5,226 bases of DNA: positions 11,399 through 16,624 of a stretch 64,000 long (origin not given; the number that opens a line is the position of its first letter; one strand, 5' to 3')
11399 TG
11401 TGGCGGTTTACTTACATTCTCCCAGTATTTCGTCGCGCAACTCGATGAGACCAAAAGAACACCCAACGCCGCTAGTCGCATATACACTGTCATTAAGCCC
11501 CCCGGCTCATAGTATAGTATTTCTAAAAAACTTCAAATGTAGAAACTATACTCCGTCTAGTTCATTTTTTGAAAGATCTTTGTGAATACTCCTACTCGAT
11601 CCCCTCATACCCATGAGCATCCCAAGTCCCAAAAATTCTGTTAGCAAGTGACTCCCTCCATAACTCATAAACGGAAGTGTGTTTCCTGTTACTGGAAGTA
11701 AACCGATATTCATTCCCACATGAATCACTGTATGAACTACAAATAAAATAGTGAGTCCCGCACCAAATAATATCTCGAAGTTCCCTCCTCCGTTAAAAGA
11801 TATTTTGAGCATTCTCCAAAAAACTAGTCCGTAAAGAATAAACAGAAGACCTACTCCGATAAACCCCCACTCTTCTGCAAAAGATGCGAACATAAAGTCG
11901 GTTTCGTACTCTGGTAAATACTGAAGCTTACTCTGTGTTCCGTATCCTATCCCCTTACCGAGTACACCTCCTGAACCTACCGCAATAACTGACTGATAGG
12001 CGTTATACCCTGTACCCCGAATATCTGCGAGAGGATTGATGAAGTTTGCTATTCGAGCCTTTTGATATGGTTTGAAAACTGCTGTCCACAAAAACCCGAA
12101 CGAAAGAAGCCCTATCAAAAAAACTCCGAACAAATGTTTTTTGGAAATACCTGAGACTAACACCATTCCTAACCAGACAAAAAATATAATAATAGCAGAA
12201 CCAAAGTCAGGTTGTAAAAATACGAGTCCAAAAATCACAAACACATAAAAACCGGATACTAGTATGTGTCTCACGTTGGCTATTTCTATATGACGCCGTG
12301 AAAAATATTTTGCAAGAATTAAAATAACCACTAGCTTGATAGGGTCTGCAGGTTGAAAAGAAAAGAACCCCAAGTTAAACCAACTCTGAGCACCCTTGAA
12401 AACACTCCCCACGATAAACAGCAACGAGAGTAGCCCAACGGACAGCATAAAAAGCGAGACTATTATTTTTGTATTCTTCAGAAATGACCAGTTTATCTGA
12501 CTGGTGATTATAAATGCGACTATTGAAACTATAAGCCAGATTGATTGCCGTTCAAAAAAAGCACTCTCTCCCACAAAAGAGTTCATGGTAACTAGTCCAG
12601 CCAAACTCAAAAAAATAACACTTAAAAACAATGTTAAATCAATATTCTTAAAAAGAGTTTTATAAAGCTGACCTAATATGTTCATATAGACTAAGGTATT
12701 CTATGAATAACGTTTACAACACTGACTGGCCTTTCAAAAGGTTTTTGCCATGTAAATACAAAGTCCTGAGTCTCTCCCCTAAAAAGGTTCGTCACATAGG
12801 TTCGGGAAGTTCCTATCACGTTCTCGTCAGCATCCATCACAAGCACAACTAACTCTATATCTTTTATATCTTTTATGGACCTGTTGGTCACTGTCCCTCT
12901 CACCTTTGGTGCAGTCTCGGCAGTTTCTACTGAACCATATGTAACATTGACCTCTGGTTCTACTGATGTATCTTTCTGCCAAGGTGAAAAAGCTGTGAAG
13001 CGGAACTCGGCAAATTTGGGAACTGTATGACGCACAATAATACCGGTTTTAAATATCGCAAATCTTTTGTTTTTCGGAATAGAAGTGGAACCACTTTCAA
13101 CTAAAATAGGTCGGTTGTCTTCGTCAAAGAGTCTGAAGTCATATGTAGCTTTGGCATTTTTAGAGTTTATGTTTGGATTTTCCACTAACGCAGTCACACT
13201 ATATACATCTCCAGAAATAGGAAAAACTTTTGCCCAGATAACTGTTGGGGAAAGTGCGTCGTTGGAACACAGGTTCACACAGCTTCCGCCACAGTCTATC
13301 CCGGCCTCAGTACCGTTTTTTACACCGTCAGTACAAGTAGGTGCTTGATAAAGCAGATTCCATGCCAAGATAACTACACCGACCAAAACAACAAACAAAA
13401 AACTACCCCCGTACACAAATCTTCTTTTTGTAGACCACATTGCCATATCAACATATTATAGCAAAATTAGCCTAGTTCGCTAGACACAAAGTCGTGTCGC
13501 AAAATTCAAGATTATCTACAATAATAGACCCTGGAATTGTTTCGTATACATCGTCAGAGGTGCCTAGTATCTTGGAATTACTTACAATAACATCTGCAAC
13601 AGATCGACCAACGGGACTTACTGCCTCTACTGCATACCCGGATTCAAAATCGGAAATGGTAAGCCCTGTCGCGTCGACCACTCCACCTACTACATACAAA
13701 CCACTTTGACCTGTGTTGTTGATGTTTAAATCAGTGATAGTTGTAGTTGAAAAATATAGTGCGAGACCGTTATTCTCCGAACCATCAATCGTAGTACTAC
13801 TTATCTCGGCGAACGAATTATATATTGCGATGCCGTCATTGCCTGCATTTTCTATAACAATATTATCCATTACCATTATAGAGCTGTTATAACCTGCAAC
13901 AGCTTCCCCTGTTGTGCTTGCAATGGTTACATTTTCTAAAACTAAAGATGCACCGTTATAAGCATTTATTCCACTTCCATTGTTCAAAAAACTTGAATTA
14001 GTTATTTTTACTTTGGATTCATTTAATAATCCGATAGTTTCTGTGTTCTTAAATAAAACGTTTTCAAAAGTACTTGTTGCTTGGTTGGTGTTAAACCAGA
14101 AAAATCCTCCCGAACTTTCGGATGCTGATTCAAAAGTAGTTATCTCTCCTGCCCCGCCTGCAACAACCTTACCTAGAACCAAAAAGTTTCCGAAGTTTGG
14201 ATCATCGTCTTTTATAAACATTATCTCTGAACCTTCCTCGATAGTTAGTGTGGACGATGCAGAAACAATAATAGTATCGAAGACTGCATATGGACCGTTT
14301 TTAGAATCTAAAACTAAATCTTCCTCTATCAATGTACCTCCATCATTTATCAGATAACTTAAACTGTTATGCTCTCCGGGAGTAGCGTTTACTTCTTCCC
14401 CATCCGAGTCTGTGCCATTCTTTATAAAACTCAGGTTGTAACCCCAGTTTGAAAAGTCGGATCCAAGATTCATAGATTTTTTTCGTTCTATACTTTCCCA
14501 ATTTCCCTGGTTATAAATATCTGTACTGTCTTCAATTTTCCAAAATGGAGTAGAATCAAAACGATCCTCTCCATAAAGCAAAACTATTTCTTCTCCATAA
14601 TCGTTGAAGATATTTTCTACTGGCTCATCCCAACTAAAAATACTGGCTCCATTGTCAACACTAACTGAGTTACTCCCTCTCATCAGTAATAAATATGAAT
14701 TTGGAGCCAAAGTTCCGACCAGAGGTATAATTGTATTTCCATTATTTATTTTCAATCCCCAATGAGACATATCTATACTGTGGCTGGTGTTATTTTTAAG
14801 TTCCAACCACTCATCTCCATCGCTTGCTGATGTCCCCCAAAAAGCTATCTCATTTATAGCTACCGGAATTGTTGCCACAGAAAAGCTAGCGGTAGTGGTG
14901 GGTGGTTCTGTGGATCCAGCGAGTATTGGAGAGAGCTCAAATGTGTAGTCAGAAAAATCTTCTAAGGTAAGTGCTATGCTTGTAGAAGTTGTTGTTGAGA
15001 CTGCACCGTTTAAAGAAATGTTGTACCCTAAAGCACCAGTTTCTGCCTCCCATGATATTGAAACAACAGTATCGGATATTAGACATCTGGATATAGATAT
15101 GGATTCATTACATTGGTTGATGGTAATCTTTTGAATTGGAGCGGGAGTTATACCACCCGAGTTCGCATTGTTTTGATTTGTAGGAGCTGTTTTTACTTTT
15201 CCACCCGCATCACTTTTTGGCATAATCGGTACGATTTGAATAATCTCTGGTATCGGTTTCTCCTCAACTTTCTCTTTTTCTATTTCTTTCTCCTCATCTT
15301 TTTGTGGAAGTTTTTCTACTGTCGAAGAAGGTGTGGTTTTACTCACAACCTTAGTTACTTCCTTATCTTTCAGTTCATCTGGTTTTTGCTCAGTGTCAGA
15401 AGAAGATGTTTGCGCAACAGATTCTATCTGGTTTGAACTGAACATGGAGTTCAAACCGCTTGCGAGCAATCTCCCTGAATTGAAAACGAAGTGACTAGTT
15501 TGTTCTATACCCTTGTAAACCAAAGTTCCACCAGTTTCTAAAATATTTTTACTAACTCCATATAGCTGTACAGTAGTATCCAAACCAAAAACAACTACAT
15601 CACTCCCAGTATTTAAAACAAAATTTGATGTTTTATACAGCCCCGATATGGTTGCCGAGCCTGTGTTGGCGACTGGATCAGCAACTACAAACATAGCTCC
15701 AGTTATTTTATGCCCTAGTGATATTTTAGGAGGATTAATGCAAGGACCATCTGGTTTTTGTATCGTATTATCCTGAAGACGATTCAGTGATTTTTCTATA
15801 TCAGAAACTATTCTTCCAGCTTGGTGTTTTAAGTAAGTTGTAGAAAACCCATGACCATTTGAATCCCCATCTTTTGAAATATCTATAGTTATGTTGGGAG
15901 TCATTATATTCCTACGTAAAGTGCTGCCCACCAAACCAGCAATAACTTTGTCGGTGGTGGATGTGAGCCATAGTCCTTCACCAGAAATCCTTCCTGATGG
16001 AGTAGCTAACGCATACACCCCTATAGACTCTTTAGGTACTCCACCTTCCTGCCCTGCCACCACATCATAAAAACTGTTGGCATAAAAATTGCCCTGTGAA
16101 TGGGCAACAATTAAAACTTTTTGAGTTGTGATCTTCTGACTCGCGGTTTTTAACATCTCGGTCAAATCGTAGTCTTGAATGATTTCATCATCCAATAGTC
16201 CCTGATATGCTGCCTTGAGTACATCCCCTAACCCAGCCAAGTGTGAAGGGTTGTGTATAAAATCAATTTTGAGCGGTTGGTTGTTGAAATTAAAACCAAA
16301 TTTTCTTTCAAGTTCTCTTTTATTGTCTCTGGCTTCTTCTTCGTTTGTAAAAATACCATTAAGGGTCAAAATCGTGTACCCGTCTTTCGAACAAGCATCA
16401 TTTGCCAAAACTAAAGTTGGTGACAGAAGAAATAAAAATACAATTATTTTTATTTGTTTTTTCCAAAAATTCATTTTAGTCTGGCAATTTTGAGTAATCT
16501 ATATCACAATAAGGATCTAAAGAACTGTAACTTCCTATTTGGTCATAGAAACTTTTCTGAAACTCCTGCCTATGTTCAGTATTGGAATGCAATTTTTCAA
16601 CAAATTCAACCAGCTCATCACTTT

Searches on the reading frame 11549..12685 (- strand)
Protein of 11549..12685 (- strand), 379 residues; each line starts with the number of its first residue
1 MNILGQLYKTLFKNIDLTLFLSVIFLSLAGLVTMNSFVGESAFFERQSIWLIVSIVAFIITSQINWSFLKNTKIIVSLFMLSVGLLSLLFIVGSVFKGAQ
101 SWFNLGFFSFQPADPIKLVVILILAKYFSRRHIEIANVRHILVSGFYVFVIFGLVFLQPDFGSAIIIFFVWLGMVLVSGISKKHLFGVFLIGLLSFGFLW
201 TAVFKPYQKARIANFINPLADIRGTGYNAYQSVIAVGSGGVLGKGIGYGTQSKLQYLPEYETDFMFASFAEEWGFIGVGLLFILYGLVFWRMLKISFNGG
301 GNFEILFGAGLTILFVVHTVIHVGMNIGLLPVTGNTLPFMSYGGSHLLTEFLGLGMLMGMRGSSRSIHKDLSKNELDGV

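Call 62: search_protein_families(library=pfam, proteins=[window:11549-12685:-], max_evalue=0.001)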
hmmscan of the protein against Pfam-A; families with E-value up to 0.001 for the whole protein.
window:11549-12685:- (379 aa): 1 family
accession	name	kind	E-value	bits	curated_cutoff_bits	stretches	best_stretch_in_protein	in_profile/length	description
PF01098.24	FTSW_RODA_SPOVE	-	4.2e-88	296.2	26.4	1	14-361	7-351/356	Cell cycle protein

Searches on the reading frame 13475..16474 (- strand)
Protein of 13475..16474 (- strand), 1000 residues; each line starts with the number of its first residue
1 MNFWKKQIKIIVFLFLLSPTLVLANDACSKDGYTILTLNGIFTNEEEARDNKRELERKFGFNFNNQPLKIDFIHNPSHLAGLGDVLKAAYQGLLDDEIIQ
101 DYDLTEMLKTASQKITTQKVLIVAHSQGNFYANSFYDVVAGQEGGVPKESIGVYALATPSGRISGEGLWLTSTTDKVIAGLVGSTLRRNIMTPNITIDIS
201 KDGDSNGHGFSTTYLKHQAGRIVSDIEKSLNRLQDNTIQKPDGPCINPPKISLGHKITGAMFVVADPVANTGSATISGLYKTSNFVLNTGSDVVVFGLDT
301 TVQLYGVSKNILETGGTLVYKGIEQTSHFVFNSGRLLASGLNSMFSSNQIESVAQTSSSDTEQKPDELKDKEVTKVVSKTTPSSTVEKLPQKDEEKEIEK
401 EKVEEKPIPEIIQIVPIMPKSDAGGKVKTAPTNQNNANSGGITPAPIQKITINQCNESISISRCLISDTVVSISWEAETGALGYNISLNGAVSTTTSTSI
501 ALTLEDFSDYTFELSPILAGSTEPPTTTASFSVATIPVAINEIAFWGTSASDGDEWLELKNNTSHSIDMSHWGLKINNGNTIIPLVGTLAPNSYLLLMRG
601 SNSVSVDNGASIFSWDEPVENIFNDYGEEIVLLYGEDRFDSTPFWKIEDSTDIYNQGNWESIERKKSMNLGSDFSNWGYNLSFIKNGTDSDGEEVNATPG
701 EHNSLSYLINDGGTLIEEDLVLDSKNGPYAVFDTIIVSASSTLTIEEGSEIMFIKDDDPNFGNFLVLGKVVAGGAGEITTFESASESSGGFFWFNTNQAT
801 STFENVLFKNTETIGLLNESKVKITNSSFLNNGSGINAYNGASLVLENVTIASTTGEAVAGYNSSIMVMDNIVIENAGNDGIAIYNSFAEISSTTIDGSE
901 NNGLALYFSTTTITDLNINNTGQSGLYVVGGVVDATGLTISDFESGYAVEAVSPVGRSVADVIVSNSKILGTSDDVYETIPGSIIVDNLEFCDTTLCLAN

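Call 62: search_protein_families(library=pfam, proteins=[window:13475-16474:-], max_evalue=0.001)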
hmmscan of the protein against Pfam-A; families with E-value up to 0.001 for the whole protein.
window:13475-16474:- (1000 aa): 2 families
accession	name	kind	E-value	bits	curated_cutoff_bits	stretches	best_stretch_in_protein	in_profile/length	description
PF13229.12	Beta_helix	-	3.2e-12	46.8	25.9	2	795-911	30-149/158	Right handed beta helix region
PF00932.25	LTD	-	3.8e-10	40.5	34.3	1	536-633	6-95/109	Lamin Tail Domain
